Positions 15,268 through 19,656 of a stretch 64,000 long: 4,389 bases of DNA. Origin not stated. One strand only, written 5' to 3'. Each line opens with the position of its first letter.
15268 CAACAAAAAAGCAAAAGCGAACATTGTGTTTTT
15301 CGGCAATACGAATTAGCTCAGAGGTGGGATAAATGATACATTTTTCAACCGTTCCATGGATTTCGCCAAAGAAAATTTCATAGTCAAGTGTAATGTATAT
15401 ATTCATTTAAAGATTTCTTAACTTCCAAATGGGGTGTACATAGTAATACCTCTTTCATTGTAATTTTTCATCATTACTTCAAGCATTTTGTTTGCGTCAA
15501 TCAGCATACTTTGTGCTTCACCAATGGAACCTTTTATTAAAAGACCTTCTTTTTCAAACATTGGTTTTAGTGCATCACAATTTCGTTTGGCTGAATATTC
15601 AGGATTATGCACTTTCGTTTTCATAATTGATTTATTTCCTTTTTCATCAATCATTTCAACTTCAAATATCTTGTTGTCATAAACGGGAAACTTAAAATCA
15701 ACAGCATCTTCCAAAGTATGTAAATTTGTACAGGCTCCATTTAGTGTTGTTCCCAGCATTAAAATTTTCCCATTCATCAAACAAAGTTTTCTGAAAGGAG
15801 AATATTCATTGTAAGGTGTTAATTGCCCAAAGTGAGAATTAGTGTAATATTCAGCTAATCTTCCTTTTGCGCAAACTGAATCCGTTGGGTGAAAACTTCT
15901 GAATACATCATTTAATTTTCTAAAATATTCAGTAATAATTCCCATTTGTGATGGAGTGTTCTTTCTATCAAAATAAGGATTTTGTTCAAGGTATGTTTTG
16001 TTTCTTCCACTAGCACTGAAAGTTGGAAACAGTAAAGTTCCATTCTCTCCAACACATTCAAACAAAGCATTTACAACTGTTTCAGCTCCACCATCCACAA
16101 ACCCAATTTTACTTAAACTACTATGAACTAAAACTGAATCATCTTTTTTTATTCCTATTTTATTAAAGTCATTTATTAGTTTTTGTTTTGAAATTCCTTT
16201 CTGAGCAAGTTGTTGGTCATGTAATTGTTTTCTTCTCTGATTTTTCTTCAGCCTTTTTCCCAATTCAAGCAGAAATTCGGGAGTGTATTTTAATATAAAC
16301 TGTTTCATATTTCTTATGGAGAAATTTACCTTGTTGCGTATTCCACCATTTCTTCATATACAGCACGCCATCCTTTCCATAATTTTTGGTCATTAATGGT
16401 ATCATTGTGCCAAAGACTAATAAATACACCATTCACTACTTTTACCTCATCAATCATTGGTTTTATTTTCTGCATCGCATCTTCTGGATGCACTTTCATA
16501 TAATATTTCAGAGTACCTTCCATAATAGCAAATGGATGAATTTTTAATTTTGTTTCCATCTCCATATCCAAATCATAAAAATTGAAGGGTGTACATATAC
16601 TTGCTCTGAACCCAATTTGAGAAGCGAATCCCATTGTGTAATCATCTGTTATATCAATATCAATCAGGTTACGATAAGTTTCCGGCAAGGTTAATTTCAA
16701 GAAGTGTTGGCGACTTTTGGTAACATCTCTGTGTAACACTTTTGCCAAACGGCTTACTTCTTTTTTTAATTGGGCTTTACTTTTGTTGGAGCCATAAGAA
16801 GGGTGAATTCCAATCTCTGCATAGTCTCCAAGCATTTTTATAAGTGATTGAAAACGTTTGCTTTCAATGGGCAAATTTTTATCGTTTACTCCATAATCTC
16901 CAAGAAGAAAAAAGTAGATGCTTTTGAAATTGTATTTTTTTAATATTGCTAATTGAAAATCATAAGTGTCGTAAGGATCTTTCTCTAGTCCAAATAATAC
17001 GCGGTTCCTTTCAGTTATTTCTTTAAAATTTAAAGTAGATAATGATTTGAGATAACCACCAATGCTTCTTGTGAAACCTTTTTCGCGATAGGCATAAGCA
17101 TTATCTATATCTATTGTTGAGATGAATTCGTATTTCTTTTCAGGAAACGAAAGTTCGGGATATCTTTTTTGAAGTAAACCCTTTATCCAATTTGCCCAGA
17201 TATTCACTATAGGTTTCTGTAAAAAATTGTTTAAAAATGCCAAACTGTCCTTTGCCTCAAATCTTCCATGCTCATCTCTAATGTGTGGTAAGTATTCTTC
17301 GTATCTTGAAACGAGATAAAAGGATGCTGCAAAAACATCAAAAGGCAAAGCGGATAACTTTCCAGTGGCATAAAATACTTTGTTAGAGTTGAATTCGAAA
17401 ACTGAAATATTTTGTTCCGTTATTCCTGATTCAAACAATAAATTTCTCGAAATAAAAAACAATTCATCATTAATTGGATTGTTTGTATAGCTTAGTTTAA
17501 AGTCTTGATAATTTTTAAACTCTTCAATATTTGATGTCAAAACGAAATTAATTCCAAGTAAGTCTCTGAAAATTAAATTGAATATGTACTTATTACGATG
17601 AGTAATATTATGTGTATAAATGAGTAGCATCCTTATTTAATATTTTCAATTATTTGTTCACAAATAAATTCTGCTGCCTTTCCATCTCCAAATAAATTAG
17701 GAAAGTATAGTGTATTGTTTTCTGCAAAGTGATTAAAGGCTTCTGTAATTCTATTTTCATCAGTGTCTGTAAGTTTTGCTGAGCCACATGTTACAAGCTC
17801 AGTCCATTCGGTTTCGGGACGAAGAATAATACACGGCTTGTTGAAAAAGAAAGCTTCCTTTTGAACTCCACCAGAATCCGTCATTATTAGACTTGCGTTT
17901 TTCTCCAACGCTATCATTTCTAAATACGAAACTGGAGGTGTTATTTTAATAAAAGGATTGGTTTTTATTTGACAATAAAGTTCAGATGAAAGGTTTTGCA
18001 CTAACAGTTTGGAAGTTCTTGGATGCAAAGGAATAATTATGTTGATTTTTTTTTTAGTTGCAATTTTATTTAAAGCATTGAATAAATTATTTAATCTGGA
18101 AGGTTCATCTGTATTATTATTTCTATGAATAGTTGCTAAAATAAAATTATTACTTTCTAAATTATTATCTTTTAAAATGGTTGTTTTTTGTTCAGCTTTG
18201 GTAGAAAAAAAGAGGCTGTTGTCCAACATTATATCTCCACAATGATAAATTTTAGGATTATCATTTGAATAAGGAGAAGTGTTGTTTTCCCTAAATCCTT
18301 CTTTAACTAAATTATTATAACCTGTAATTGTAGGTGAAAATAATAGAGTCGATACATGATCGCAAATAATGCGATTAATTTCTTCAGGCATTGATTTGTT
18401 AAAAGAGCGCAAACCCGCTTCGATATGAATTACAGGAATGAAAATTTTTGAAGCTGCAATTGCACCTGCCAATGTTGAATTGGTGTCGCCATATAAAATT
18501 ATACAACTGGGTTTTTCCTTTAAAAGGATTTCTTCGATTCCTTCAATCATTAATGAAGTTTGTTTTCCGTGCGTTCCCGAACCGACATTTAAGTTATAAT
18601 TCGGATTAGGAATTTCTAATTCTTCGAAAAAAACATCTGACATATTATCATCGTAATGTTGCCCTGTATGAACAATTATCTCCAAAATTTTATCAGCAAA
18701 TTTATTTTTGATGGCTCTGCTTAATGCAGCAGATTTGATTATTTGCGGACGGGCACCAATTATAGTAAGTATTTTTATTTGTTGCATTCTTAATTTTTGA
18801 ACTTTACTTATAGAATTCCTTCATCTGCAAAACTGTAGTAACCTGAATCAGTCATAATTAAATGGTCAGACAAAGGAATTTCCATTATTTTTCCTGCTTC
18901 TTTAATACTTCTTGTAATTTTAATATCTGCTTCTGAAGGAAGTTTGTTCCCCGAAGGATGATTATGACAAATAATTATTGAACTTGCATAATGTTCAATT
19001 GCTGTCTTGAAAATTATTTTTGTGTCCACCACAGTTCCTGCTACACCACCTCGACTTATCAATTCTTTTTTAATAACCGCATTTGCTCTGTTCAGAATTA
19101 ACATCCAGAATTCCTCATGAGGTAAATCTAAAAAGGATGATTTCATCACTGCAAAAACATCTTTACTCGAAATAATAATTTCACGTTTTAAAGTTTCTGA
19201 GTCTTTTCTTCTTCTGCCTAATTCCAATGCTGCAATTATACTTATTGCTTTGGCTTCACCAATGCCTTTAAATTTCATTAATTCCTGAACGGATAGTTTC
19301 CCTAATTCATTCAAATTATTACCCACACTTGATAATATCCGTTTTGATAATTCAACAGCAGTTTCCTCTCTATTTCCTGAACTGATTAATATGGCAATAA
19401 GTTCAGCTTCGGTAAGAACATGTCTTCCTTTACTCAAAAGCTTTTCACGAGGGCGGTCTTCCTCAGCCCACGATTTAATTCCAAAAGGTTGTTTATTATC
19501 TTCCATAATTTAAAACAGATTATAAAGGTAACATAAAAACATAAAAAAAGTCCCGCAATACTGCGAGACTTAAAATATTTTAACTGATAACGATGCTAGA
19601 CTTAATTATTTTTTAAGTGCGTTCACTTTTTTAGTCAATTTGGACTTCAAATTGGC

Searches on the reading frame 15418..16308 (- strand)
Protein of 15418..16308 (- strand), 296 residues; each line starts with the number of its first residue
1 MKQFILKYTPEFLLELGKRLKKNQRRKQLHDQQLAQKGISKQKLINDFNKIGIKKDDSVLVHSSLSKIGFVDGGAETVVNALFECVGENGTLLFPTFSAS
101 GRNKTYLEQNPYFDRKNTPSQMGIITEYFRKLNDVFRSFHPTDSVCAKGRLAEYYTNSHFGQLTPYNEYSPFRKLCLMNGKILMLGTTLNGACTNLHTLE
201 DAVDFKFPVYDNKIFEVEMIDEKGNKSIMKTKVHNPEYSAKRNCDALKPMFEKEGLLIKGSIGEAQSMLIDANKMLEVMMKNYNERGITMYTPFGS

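Call 49: search_protein_families(library=pfam, proteins=[window:15418-16308:-], max_evalue=0.00001)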
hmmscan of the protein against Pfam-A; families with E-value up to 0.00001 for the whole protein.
window:15418-16308:- (296 aa): 1 family
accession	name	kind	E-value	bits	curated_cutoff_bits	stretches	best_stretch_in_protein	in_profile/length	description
PF02522.19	Antibiotic_NAT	-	6e-55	186.8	25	1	60-281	1-229/232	Aminoglycoside 3-N-acetyltransferase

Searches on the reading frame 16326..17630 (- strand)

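Call 49: search_protein_families(library=pfam, proteins=[window:16326-17630:-], max_evalue=0.00001)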
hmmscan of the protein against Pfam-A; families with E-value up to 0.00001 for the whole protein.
window:16326-17630:- (434 aa): 1 family
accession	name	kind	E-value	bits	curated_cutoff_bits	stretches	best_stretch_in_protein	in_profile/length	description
PF23019.1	DUF7033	-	9.9e-38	128.9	27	1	95-183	1-89/90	Family of unknown function (DUF7033)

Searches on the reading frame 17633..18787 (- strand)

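Call 49: search_protein_families(library=pfam, proteins=[window:17633-18787:-], max_evalue=0.00001)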
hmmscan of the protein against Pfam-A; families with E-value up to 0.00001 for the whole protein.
window:17633-18787:- (384 aa): 1 family
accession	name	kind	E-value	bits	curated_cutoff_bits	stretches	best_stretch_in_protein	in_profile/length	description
PF02350.25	Epimerase_2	-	3.1e-101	339.2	30.6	1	34-379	9-346/347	UDP-N-acetylglucosamine 2-epimerase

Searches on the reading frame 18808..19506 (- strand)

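Call 49: search_protein_families(library=pfam, proteins=[window:18808-19506:-], max_evalue=0.00001)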
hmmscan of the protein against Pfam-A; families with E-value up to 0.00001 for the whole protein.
window:18808-19506:- (232 aa): 2 families
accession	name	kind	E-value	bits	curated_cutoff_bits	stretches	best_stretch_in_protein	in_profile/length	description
PF04002.20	RadC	-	6e-42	142.8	22.1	1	113-230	3-120/121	RadC-like JAB domain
PF20582.4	UPF0758_N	-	6.4e-30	103.5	27.1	1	10-88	1-77/77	UPF0758 N-terminal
